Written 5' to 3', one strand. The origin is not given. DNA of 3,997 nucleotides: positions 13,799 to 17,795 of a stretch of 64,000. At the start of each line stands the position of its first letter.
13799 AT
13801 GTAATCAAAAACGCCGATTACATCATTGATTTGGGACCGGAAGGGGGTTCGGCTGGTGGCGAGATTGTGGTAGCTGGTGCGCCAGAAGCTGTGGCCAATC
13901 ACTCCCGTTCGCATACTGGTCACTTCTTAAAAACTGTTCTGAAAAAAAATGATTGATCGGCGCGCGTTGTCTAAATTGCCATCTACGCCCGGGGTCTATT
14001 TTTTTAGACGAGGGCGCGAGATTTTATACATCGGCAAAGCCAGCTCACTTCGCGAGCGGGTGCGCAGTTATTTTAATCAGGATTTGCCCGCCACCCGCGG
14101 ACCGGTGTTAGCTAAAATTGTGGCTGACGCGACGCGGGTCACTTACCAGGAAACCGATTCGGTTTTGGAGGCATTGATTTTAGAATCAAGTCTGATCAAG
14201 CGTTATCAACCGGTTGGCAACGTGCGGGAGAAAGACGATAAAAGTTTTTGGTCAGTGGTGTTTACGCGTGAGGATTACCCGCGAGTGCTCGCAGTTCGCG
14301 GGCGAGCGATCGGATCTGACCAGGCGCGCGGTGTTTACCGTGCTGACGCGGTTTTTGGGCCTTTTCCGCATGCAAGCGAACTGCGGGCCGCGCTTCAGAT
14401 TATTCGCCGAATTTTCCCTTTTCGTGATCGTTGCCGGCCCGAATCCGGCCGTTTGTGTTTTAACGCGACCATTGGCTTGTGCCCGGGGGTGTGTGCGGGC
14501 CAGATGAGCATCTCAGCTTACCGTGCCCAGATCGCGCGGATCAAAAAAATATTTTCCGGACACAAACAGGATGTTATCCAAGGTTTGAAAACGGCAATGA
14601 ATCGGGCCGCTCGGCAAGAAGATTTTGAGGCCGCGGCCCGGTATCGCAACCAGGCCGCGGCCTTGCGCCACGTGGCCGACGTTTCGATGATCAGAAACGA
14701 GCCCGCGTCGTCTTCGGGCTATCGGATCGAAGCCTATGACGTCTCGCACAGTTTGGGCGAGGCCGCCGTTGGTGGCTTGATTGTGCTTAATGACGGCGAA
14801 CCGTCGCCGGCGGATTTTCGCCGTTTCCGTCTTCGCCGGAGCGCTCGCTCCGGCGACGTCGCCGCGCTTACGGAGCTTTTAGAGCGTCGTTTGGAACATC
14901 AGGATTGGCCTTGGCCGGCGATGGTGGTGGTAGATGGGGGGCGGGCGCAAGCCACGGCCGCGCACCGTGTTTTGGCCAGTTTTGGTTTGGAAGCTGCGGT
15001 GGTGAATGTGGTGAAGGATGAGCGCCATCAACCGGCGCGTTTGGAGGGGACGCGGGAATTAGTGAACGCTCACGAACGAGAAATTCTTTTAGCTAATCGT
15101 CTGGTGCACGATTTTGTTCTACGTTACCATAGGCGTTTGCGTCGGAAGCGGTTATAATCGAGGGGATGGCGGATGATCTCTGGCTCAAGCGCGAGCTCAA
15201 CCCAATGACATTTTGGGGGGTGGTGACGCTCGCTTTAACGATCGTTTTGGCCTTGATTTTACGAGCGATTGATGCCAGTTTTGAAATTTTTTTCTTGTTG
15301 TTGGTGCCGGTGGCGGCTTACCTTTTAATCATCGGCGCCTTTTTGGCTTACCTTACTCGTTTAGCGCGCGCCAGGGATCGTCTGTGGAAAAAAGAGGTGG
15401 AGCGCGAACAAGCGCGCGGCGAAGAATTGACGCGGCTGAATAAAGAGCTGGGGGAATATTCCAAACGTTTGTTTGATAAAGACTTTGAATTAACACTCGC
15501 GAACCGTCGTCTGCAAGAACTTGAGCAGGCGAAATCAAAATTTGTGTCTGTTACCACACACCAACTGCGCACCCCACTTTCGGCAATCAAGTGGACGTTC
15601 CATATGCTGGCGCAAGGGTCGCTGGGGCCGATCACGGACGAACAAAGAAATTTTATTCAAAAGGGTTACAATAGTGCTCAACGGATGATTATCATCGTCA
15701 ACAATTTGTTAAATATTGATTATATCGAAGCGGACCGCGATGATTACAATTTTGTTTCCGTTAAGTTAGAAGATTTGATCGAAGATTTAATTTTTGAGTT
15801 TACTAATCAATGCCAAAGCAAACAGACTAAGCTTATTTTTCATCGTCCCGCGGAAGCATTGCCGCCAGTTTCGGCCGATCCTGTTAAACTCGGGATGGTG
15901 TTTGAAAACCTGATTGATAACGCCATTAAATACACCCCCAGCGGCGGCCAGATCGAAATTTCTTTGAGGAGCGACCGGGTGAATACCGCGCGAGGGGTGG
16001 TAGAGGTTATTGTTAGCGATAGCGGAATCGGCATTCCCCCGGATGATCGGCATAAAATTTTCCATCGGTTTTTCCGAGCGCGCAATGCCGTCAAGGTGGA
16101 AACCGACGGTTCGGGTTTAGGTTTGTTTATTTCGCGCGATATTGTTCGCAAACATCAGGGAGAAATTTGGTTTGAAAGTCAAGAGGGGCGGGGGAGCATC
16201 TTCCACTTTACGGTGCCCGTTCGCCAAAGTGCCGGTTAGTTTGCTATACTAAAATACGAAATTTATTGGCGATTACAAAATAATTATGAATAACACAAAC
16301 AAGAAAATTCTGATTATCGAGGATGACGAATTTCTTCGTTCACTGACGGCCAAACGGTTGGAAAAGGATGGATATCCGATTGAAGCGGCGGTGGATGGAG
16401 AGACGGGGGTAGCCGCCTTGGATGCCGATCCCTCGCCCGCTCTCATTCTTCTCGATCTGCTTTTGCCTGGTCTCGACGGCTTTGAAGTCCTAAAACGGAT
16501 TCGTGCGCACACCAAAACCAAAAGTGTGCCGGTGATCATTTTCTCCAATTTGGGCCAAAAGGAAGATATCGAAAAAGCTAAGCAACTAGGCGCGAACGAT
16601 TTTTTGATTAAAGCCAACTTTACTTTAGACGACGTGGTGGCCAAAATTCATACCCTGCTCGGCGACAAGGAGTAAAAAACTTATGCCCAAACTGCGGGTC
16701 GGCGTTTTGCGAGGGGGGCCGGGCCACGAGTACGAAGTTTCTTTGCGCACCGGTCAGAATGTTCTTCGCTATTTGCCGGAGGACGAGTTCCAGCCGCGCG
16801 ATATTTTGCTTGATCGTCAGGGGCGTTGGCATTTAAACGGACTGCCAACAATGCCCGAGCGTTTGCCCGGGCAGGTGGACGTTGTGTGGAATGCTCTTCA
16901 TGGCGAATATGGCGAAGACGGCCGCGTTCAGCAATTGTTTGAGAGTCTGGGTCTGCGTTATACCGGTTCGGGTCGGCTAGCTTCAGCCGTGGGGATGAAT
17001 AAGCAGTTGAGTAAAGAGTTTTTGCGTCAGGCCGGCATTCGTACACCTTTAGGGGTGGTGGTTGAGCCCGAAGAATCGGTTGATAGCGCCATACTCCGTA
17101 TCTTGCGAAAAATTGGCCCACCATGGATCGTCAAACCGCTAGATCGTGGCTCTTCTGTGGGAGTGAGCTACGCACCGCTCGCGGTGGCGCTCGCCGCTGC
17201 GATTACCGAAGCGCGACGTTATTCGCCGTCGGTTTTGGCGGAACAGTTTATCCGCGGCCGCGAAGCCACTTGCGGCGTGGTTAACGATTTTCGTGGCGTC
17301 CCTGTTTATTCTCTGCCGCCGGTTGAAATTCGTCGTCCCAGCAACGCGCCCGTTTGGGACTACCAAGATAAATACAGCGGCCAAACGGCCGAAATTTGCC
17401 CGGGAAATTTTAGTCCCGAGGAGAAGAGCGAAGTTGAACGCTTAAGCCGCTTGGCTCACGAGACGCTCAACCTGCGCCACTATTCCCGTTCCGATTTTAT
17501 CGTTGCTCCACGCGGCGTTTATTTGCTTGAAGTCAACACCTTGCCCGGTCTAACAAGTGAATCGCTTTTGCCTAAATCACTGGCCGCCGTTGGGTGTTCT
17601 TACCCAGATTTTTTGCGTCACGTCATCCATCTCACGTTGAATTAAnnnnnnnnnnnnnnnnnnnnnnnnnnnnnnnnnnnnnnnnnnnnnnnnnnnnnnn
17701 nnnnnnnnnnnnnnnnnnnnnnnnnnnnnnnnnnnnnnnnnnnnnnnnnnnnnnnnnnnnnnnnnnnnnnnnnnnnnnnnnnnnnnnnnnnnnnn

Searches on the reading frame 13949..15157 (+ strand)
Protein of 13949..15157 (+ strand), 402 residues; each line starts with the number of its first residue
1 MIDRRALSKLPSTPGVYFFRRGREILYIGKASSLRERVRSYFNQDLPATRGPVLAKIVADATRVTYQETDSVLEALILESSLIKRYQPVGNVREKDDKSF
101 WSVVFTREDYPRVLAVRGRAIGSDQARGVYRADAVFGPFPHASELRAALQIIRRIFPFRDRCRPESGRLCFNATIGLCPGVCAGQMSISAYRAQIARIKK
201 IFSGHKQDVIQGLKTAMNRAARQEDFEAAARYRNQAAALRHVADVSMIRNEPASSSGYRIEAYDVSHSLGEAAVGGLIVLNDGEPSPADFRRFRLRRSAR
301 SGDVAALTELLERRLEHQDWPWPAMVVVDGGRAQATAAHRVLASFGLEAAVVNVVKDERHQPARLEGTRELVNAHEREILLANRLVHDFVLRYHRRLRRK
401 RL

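Call 3: search_protein_families(library=pfam, proteins=[window:13949-15157:+], max_evalue=0.01)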
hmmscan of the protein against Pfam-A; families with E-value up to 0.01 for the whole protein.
window:13949-15157:+ (402 aa): 4 families
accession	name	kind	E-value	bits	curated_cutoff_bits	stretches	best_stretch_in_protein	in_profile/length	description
PF08459.17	UvrC_RNaseH_dom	-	2.4e-27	96.2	22.3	1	257-381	10-137/159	UvrC RNAse H endonuclease domain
PF02151.25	UVR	-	1.7e-08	34.4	21.5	1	209-240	3-34/36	UvrB/uvrC motif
PF01541.30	GIY-YIG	-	9.4e-05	23.1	22.6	1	15-88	3-74/78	GIY-YIG catalytic domain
PF20815.3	GIY_YIG_2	-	0.0017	18.8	22.4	0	21-45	29-55/153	GIY-YIG catalytic domain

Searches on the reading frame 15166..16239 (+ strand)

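Call 3: search_protein_families(library=pfam, proteins=[window:15166-16239:+], max_evalue=0.01)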
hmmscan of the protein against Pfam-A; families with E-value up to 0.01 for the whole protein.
window:15166-16239:+ (357 aa): 3 families
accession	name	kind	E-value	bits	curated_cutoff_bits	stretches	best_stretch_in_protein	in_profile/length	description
PF02518.31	HATPase_c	-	2.4e-31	108.9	26.4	1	238-353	2-110/111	Histidine kinase-, DNA gyrase B-, and HSP90-like ATPase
PF00512.31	HisKA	-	3.7e-12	46.5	26.9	1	122-188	1-64/66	His Kinase A (phospho-acceptor) domain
PF14501.12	HATPase_c_5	-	0.0056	17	22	0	242-341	6-93/102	GHKL domain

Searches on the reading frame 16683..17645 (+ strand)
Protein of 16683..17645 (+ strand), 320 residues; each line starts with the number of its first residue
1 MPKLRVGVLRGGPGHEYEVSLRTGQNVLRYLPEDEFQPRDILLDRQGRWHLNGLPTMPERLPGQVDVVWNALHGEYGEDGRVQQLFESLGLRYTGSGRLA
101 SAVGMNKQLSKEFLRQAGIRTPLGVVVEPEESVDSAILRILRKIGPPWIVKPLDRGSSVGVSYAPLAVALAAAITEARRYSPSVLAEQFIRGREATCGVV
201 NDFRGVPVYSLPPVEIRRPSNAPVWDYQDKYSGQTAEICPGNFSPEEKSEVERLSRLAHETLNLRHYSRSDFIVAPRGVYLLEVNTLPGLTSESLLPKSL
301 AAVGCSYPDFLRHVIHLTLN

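Call 3: search_protein_families(library=pfam, proteins=[window:16683-17645:+], max_evalue=0.01)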
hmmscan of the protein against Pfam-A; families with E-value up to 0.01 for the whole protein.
window:16683-17645:+ (320 aa): 3 families
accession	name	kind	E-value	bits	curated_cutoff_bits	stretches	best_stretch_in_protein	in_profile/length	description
PF07478.18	Dala_Dala_lig_C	-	4.2e-36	124.8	24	1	114-315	2-203/204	D-ala D-ala ligase C-terminus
PF01820.27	Dala_Dala_lig_N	-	5.5e-20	72.5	34.6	2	60-96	85-121/121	D-ala D-ala ligase N-terminus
PF02655.19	ATP-grasp_3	-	3.8e-07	30.8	23.2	1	106-286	3-155/160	ATP-grasp domain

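Call 4: search_protein_families(library=padloc, proteins=[window:16683-17645:+], max_evalue=0.01)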
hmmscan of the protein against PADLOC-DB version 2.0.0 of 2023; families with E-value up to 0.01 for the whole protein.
window:16683-17645:+ (320 aa): 0 families
